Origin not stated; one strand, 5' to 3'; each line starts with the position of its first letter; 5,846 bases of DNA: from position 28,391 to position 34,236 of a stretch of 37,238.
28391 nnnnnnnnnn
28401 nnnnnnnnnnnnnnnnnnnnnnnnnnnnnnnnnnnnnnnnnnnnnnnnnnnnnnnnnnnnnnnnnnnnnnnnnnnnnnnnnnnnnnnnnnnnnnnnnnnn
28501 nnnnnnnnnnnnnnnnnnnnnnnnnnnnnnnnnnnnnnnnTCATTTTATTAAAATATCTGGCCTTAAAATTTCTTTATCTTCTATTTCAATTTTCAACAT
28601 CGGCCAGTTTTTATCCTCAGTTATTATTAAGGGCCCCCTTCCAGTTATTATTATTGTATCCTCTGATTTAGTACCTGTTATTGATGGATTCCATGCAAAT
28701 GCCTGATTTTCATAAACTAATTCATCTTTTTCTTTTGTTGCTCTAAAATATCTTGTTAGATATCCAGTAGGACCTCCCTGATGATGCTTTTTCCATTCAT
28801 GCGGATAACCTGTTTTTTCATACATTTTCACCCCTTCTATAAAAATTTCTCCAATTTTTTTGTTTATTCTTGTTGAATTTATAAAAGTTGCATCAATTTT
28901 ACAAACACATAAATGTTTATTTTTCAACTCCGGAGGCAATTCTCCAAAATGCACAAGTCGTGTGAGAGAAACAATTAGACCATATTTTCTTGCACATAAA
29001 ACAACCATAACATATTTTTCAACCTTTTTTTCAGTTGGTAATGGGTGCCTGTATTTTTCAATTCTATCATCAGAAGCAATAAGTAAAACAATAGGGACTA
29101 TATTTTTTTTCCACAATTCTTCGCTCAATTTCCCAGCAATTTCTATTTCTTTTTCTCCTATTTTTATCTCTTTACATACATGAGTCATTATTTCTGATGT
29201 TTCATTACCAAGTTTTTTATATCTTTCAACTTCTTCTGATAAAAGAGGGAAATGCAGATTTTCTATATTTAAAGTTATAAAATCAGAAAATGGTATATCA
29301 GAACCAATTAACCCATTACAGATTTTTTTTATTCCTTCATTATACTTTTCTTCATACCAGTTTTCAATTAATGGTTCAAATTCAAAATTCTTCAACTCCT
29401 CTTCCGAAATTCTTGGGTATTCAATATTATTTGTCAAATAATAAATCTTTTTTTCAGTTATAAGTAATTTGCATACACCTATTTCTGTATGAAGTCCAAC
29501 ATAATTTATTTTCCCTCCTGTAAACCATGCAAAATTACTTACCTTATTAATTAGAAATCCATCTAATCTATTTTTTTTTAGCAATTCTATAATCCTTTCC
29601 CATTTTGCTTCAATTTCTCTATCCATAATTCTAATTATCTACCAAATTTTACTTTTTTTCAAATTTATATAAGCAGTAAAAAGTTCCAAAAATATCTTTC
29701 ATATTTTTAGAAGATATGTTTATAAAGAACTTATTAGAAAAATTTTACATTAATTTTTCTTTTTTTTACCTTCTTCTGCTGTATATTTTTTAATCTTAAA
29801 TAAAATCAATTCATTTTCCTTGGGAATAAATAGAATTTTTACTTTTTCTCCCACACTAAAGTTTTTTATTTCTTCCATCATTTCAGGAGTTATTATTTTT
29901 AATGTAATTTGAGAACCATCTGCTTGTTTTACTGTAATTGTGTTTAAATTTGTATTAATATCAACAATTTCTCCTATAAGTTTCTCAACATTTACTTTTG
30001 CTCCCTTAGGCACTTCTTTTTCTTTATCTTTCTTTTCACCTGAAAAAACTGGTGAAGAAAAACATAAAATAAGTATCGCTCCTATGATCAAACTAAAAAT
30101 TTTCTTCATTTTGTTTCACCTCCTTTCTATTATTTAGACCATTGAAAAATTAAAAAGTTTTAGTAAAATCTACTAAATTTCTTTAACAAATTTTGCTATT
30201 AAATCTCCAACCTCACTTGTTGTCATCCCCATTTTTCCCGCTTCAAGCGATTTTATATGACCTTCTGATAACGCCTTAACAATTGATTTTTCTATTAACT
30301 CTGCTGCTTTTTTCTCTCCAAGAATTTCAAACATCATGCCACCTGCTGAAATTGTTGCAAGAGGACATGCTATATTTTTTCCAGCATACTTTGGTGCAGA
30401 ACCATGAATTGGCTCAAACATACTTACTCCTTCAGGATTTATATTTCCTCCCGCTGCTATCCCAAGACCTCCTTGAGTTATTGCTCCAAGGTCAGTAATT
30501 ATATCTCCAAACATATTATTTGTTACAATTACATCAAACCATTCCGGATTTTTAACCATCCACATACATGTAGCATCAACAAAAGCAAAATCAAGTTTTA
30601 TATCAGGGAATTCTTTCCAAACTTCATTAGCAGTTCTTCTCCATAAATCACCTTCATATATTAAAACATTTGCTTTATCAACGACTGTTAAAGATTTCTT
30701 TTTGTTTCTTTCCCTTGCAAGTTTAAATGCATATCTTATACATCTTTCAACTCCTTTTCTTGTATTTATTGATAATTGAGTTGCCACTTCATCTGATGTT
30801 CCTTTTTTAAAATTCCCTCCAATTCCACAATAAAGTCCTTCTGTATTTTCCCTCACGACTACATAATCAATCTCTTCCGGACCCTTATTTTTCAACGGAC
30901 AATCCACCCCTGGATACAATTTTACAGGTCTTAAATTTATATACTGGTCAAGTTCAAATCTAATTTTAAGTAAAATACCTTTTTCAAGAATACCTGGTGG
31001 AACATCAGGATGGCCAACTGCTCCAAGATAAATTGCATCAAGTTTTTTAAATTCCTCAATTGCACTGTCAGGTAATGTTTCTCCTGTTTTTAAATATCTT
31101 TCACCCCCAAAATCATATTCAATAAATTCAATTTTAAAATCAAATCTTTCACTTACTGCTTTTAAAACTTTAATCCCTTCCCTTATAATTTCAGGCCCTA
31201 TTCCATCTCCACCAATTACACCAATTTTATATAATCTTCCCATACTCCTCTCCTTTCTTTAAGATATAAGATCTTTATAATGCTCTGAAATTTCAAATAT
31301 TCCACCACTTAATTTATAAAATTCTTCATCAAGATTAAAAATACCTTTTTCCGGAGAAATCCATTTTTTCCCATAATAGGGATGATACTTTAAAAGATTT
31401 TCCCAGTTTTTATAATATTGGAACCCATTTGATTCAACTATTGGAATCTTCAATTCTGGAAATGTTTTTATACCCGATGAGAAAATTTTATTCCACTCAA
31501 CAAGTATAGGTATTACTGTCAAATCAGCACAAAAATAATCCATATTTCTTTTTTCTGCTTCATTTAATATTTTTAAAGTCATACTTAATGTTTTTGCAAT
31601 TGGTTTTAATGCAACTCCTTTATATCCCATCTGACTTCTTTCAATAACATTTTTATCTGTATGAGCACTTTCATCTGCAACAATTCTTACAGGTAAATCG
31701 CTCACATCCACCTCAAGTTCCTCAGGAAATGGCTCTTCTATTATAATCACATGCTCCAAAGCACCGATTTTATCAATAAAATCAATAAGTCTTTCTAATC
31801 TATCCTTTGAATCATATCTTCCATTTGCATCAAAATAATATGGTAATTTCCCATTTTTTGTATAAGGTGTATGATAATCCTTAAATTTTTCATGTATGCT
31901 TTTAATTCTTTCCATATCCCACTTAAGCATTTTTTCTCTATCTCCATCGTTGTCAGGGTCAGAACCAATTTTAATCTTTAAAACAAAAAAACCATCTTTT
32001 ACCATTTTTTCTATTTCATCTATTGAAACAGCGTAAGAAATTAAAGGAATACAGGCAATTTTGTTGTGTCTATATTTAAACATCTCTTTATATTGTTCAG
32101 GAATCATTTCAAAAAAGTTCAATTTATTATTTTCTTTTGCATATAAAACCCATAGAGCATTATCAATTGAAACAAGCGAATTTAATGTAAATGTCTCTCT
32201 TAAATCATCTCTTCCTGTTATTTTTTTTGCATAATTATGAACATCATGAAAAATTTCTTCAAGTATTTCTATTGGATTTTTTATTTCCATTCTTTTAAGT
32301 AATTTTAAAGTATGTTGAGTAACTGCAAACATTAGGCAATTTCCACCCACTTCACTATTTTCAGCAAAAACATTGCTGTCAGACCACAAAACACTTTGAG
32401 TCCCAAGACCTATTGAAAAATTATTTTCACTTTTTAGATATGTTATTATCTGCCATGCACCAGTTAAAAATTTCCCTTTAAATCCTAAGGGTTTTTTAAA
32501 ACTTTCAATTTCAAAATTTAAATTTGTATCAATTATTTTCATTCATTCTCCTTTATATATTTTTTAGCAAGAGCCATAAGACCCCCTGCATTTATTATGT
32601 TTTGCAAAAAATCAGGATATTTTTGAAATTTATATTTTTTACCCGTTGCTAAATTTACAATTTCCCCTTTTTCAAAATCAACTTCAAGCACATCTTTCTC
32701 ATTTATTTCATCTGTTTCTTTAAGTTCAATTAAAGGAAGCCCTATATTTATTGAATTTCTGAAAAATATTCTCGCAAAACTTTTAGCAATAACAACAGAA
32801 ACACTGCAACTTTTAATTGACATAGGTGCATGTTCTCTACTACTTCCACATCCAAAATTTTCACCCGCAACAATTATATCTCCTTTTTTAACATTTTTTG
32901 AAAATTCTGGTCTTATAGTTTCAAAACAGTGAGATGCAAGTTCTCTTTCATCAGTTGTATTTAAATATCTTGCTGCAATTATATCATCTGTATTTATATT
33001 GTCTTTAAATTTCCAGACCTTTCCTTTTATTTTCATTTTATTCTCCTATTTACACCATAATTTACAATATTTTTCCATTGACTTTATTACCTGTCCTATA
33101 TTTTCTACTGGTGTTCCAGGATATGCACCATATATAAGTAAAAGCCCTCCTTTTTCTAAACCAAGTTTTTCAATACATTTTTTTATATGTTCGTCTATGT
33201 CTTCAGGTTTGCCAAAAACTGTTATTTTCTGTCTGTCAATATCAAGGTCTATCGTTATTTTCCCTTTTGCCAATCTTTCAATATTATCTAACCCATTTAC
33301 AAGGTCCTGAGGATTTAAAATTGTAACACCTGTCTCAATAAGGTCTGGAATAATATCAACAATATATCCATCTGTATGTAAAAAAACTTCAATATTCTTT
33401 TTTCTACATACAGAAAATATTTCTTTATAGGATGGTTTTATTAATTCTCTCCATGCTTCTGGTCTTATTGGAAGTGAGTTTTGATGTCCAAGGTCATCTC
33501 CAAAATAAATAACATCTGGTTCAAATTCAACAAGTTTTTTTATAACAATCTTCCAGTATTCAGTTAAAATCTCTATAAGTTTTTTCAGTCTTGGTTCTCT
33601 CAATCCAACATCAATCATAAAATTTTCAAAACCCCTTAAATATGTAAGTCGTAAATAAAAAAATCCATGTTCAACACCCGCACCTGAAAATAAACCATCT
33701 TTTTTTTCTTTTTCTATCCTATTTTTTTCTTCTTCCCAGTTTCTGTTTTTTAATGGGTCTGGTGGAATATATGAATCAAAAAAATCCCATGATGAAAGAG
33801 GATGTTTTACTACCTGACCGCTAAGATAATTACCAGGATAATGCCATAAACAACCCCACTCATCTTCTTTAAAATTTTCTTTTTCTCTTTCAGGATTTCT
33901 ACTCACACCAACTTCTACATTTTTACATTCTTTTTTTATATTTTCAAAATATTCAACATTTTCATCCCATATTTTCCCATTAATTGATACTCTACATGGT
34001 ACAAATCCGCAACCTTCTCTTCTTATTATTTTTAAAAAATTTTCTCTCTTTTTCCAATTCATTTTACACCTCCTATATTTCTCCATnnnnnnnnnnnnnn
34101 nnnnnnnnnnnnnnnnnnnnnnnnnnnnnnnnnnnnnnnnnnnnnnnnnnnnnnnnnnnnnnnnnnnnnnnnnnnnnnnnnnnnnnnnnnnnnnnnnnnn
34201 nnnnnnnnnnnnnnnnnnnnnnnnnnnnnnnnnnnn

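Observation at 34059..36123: Two-gene methyltransferase cassette wedged between translationally coupled genes of a leu-like metabolic operon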

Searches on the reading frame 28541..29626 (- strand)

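Call 90: search_protein_families(library=pfam, proteins=[window:28541-29626:-], max_evalue=0.0001)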
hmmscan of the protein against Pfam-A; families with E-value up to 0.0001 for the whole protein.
window:28541-29626:- (361 aa): 2 families
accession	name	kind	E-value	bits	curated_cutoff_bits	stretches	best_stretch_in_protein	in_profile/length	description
PF00557.29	Peptidase_M24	-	3.5e-06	27.4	23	1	135-328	2-207/208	Metallopeptidase family M24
PF01321.24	Creatinase_N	-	4.2e-06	27.7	22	1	9-103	2-85/128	Creatinase/Prolidase N-terminal domain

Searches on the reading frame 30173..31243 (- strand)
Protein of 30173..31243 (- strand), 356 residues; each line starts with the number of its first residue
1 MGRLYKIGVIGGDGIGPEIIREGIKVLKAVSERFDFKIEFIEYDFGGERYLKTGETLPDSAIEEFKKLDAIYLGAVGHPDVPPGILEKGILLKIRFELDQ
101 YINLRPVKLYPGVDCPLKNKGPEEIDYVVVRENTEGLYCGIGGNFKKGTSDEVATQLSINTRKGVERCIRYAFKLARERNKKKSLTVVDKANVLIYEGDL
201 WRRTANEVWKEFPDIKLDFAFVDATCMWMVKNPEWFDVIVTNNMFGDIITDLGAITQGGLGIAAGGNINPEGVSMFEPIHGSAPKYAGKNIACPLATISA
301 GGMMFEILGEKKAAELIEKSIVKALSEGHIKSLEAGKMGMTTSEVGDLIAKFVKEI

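Call 3: search_protein_families(library=pfam, proteins=[window:30173-31243:-], max_evalue=0.01)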
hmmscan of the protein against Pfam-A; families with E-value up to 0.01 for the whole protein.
window:30173-31243:- (356 aa): 1 family
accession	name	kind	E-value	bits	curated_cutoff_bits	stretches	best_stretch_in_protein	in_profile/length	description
PF00180.25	Iso_dh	-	4.1e-99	332.6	27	1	6-349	1-348/348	Isocitrate/isopropylmalate dehydrogenase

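Call 7: search_protein_families(library=ncbifam, proteins=[window:30173-31243:-], max_evalue=0.01)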
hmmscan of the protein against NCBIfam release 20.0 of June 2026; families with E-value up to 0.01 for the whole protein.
window:30173-31243:- (356 aa): 16 families
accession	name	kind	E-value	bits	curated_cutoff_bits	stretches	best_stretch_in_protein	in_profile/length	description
NF002898.0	PRK03437.1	equivalog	1.2e-154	514.8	393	1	3-354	3-346/347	3-isopropylmalate dehydrogenase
TIGR02089.1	TTC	equivalog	1.8e-110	369.1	470.4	1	4-351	3-350/352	tartrate dehydrogenase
NF006048.0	PRK08194.1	equivalog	1.3e-93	313.9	501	1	5-354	4-350/352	tartrate dehydrogenase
TIGR00169.1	leuB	equivalog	9.7e-88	294.5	353.2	1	6-337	1-335/349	3-isopropylmalate dehydrogenase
TIGR02088.1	LEU3_arch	subfamily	1.7e-87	293.7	409.8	1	7-349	1-323/324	isopropylmalate/isohomocitrate dehydrogenases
NF040626.1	AksF2_Meth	equivalog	6.9e-83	278.6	540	1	5-351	2-328/333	homoisocitrate dehydrogenase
NF040619.1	AksF_Meth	equivalog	9.7e-74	248.5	500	1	5-347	2-341/343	homoisocitrate dehydrogenase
NF006529.0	PRK08997.1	equivalog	8.2e-73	245.2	510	1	6-344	5-327/335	isocitrate dehydrogenase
NF006673.0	PRK09222.1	equivalog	1.8e-68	231.7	509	1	5-345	5-328/482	NADP-dependent isocitrate dehydrogenase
NF040855.1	iso_homocit_dh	equivalog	3.2e-60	204.2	680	1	4-337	1-305/345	isocitrate--homoisocitrate dehydrogenase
TIGR00175.1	mito_nad_idh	equivalog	1.1e-59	202.3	432.4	1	5-351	4-333/334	isocitrate dehydrogenase (NAD(+))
TIGR02924.1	ICDH_alpha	equivalog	4.4e-57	194.2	561.35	1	6-328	2-308/473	isocitrate dehydrogenase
NF005036.0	PRK06451.1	equivalog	8.8e-48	163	484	2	9-214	28-247/412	NADP-dependent isocitrate dehydrogenase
TIGR00183.1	prok_nadp_idh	equivalog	6.5e-45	153.7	567.3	2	221-331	281-390/417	isocitrate dehydrogenase (NADP(+))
NF005425.0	PRK07006.1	equivalog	3.1e-44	151.4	490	2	221-330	281-389/416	NADP-dependent isocitrate dehydrogenase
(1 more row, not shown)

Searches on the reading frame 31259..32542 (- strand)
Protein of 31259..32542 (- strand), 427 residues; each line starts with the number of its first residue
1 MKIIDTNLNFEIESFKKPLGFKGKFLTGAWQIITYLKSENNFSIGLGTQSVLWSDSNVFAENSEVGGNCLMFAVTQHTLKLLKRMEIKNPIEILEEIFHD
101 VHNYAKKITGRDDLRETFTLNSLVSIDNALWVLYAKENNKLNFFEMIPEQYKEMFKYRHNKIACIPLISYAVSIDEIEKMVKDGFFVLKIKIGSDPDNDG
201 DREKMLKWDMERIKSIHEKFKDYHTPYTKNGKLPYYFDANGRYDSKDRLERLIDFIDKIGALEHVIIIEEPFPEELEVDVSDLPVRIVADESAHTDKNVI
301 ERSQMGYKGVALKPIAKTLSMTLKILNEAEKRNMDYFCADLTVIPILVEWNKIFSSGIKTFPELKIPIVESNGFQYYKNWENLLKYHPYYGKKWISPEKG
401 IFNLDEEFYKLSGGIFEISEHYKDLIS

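Call 3: search_protein_families(library=pfam, proteins=[window:31259-32542:-], max_evalue=0.01)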
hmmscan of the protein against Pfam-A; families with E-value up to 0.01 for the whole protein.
window:31259-32542:- (427 aa): 0 families

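Call 7: search_protein_families(library=ncbifam, proteins=[window:31259-32542:-], max_evalue=0.01)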
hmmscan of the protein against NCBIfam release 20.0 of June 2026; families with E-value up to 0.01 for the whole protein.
window:31259-32542:- (427 aa): 3 families
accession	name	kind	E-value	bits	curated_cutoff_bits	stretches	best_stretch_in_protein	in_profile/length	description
NF042940.1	racemase_DgcA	equivalog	7e-05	22.2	400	1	235-334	168-264/323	N-acetyl-D-Glu racemase DgcA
NF040866.1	AraD_Arch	equivalog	0.0011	18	650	1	75-222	61-192/372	arabinonate dehydratase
NF041118.1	A_G_epim_Thtga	equivalog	0.0051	16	500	0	69-301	49-251/341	L-Ala-D/L-Glu epimerase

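Call 19: find_related_loci(query=window:31259-32542:-, collection=genome_contigs, flank=8000)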
Query window:31259-32542:- (427 aa) in genome_contigs; peptide patterns used: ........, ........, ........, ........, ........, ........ (x = any residue, [..] = any of these).
86 stretches matched a pattern; 16 encode a relative of the query (tblastn E <= 1e-3); 16 distinct loci.
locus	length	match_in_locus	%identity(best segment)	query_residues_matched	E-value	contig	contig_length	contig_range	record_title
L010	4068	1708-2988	83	1-427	0e+0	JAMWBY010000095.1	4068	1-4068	MAG: Candidatus Omnitrophota bacterium isolate DG_2.bins.143.Tibet NODE_37505_length_4068_cov_2.567369, whole genome sho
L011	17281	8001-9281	81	1-427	0e+0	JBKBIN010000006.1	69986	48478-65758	MAG: Candidatus Ratteibacteria bacterium isolate 21I_069.bin.64 NODE_6_length_69986_cov_11.170321, whole genome shotgun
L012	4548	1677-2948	83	3-426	0e+0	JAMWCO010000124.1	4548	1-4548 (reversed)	MAG: Candidatus Omnitrophota bacterium isolate QZM4_1.bins.196.Tibet NODE_57752_length_4548_cov_2.643520, whole genome s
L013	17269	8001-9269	80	3-425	0e+0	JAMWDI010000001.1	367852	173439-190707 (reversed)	MAG: Candidatus Omnitrophota bacterium isolate SRBZ-1.bins.85.201808 NODE_12_length_367852_cov_65.983169, whole genome s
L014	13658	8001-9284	77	1-427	0e+0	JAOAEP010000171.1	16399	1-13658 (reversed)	MAG: bacterium isolate SKW262 k141_992370, whole genome shotgun sequence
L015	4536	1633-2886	72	7-424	0e+0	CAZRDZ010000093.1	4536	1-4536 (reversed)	MAG TPA_asm: uncultured bacterium isolate binchicken_co256_1002 genome assembly, contig: NODE_62333_length_4536_cov_16.9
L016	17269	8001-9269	67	1-423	0e+0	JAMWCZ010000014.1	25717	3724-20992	MAG: Candidatus Omnitrophota bacterium isolate QZM4_2.bins.330.Tibet NODE_6552_length_25717_cov_1.879875, whole genome s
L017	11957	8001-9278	67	1-426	0e+0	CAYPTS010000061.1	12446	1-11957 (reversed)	MAG TPA_asm: uncultured bacterium isolate binchicken_co27_220 genome assembly, contig: NODE_9011_length_12446_cov_64.457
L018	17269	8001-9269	67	1-423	0e+0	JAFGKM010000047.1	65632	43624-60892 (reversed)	MAG: Candidatus Omnitrophota bacterium isolate Zod_Metabat.338 k87_4838810, whole genome shotgun sequence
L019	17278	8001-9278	65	1-426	0e+0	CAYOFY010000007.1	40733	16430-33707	MAG TPA_asm: uncultured bacterium isolate SRP098346_co1_300 genome assembly, contig: NODE_538_length_40733_cov_24.222356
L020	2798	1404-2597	66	29-426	0e+0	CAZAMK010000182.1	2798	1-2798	MAG TPA_asm: uncultured bacterium isolate binchicken_co66_14 genome assembly, contig: NODE_49129_length_2798_cov_3.46955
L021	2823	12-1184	63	33-423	0e+0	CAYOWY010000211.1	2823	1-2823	MAG TPA_asm: uncultured bacterium isolate SRP098346_co1_326 genome assembly, contig: NODE_61476_length_2823_cov_5.800578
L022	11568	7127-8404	82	1-426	0e+0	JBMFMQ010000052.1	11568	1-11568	MAG: Candidatus Ratteibacteria bacterium isolate KM4337-25 NODE_52_length_11568_cov_4.391785, whole genome shotgun seque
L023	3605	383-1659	69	1-426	7e-171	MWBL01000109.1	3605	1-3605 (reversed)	MAG: Firmicutes bacterium ADurb.Bin300 BWY46_contig000109, whole genome shotgun sequence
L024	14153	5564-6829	85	5-426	0e+0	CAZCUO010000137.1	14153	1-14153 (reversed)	MAG TPA_asm: uncultured bacterium isolate binchicken_co25_128 genome assembly, contig: k141_139825, whole genome shotgun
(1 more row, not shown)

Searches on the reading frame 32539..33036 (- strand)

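Call 3: search_protein_families(library=pfam, proteins=[window:32539-33036:-], max_evalue=0.01)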
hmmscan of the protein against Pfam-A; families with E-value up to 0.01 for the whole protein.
window:32539-33036:- (165 aa): 2 families
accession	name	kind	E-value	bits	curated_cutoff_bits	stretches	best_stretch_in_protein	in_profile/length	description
PF00694.25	Aconitase_C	-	5.9e-20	72.4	22.8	1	39-106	61-129/131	Aconitase C-terminal domain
PF06434.19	Aconitase_2_N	-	5.8e-07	29.8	27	1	7-156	3-169/204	Aconitate hydratase 2 N-terminus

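Call 7: search_protein_families(library=ncbifam, proteins=[window:32539-33036:-], max_evalue=0.01)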
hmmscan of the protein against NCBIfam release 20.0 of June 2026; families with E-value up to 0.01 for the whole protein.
window:32539-33036:- (165 aa): 17 families
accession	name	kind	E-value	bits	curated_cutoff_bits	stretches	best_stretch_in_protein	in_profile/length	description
TIGR02084.1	leud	equivalog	9.7e-71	236.5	245.85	1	5-159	1-156/156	3-isopropylmalate dehydratase small subunit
NF040625.1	HacB2_Meth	equivalog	3.1e-64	215.3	230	1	2-164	3-160/161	homoaconitase small subunit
TIGR02087.1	LEUD_arch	subfamily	1.7e-62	209.8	108.95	1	5-159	1-156/157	LeuD/DmdB family oxidoreductase small subunit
NF040604.2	HacB_Meth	equivalog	2.6e-54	183.4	230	1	1-159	1-159/159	homoaconitase small subunit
NF010629.0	PRK14023.1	equivalog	6.6e-43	146.4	229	1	6-161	3-158/166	homoaconitate hydratase small subunit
NF002458.0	PRK01641.1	subfamily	1.2e-28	100.1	167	1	11-125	16-149/202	3-isopropylmalate dehydratase small subunit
NF005558.0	PRK07229.1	equivalog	2.8e-23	82.4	612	1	8-157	476-641/647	aconitate hydratase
TIGR00139.1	h_aconitase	equivalog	1e-21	77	529.9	1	11-105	539-635/709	homoaconitase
TIGR00171.1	leuD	equivalog_domain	9.1e-20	71.3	116.25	1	11-141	16-165/188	3-isopropylmalate dehydratase small subunit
TIGR01342.1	acon_putative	hypoth_equivalog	2.8e-18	65.5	719.15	1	4-119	470-598/655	putative aconitate hydratase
NF006757.0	PRK09277.1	subfamily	7.8e-10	37.1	686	1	47-113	753-819/888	aconitate hydratase AcnA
TIGR01341.1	aconitase_1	equivalog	1e-09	36.7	945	1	47-123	744-817/876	aconitate hydratase AcnA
NF009520.0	PRK12881.1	subfamily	5.8e-09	34.2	905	1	50-115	761-826/893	aconitate hydratase AcnA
TIGR01340.1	aconitase_mito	equivalog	2.3e-08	32.8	825.35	1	12-119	579-693/745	aconitate hydratase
NF006690.0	PRK09238.1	equivalog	4.8e-08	31.4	782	1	2-156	167-338/852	bifunctional aconitate hydratase 2/2-methylisocitrate dehydratase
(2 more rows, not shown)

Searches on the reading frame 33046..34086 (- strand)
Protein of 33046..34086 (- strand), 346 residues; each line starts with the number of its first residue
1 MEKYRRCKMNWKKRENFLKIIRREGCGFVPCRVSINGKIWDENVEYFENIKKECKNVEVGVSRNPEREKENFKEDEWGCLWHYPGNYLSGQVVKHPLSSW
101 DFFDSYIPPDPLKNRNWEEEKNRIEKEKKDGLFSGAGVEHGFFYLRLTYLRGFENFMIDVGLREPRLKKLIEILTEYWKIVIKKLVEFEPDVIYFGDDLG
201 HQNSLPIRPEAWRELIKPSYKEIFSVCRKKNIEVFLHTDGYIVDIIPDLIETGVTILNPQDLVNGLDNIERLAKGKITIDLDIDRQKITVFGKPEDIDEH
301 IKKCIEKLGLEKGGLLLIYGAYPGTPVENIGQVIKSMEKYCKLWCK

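Call 3: search_protein_families(library=pfam, proteins=[window:33046-34086:-], max_evalue=0.01)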
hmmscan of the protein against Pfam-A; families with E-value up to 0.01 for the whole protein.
window:33046-34086:- (346 aa): 1 family
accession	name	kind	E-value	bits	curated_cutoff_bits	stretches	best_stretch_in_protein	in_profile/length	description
PF01208.23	URO-D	-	9.1e-14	51.7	23.9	1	148-340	151-346/346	Uroporphyrinogen decarboxylase (URO-D)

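Call 7: search_protein_families(library=ncbifam, proteins=[window:33046-34062:-], max_evalue=0.01)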
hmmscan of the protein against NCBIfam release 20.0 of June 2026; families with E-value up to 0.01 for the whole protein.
window:33046-34062:- (338 aa): 5 families
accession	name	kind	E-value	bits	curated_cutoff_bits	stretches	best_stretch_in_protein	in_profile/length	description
NF040654.1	MtaA_Meth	equivalog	2.2e-11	43.3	400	1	140-333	151-336/337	methylcobamide:CoM methyltransferase MtaA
TIGR01463.1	mtaA_cmuA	subfamily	1.2e-09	37.9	235.4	1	145-331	157-337/340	MtaA/CmuA family methyltransferase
NF004889.0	PRK06252.1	subfamily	1.7e-07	30.6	244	1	142-333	155-337/340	methylcobalamin:coenzyme M methyltransferase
NF041608.1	methylcob_mtaseMtbA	equivalog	0.0064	15.6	600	1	143-299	156-307/339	methylcobamide:CoM methyltransferase MtbA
NF002119.0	PRK00957.1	equivalog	0.0084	15.3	258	0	212-302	179-271/306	methionine synthase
